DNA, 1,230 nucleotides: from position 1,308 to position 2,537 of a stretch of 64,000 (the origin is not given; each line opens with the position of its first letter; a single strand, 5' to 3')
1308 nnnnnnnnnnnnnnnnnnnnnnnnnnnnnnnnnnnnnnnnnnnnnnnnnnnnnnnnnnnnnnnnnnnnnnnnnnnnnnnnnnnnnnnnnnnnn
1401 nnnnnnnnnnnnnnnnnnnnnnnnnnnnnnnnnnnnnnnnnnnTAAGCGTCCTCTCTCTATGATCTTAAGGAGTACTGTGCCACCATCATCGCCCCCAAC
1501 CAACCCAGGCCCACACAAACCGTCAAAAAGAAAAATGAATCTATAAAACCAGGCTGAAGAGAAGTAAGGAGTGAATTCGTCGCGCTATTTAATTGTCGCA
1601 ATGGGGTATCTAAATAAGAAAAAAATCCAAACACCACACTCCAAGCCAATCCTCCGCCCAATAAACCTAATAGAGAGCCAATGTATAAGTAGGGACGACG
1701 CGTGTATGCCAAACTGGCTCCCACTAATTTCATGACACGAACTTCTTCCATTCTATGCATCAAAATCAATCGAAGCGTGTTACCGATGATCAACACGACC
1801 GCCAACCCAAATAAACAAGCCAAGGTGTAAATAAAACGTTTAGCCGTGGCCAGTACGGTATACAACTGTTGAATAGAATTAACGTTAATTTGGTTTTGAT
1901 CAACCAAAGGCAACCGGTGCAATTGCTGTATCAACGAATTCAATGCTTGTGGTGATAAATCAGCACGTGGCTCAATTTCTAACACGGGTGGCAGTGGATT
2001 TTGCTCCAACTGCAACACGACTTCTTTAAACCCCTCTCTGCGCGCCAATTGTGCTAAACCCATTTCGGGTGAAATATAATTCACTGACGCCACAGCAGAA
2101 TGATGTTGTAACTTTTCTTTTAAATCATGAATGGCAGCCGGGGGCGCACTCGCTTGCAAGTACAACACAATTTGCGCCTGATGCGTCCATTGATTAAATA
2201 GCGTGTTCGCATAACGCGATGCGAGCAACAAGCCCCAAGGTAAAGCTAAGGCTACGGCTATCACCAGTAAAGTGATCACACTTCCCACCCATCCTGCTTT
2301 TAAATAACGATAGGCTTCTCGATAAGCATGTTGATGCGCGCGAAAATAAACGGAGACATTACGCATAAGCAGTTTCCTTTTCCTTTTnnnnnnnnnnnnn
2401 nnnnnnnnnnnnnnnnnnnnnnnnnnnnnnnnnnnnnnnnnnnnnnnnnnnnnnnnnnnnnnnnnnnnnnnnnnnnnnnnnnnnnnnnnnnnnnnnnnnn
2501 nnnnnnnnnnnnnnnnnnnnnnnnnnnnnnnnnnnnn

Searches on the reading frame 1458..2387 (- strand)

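Call 22: search_protein_families(library=pfam, proteins=[window:1458-2387:-], max_evalue=0.001)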
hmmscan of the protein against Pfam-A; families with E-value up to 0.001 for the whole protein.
window:1458-2387:- (309 aa): 2 families
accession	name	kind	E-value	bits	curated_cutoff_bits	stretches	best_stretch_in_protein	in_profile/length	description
PF18075.7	FtsX_ECD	-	1.2e-11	45.5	23.5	1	72-163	2-94/96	FtsX extracellular domain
PF02687.27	FtsX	-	3.6e-08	33.9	25.5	1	189-304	3-117/120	FtsX-like permease C-terminal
